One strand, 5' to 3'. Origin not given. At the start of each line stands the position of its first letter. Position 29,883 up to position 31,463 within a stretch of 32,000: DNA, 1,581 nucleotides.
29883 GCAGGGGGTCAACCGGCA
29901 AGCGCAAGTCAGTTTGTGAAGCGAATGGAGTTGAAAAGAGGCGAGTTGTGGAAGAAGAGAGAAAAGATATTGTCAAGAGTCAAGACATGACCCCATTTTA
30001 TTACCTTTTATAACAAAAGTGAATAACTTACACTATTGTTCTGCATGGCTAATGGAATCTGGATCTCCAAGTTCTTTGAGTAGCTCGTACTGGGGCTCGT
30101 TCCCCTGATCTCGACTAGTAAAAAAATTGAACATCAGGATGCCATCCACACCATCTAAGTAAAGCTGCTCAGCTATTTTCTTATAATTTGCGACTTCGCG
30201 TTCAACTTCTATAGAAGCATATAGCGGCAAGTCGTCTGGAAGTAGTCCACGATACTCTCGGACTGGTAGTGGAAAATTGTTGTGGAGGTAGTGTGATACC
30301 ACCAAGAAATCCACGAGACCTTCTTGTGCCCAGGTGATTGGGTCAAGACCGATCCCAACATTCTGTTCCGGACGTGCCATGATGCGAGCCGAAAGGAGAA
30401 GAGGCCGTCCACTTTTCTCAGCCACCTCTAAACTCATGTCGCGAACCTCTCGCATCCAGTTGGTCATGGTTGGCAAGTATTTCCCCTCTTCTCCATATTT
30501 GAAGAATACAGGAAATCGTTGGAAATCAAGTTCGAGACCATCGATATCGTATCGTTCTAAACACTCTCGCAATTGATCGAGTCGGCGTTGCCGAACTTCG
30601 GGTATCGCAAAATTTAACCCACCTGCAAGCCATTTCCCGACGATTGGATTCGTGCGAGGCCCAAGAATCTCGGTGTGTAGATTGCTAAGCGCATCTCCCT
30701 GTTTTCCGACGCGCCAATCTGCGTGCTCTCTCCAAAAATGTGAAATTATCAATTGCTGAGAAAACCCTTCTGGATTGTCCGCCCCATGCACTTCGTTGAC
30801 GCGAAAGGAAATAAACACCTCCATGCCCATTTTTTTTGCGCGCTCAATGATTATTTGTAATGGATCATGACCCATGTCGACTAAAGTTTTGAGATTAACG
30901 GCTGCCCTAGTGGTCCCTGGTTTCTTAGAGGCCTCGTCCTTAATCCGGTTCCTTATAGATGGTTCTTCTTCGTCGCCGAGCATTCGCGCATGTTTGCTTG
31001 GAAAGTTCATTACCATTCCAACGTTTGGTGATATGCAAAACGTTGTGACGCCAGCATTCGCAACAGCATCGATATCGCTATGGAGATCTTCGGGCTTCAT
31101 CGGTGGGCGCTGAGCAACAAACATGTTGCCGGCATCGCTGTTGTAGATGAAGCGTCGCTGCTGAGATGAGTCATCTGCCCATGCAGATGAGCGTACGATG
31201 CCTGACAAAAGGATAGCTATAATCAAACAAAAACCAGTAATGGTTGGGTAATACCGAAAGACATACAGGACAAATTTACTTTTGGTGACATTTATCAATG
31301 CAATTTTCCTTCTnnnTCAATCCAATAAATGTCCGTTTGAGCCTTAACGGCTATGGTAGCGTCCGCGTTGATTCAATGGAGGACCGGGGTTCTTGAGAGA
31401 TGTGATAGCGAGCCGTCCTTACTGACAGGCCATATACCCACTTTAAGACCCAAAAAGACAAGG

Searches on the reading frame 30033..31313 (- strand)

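Call 58: search_protein_families(library=pfam, proteins=[window:30033-31313:-], max_evalue=0.001)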
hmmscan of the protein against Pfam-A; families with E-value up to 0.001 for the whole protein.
window:30033-31313:- (426 aa): 1 family
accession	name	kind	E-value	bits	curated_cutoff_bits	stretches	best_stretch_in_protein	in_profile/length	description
PF02638.21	GHL10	-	1.6e-07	31.2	27.9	1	142-264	62-162/311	Glycosyl hydrolase-like 10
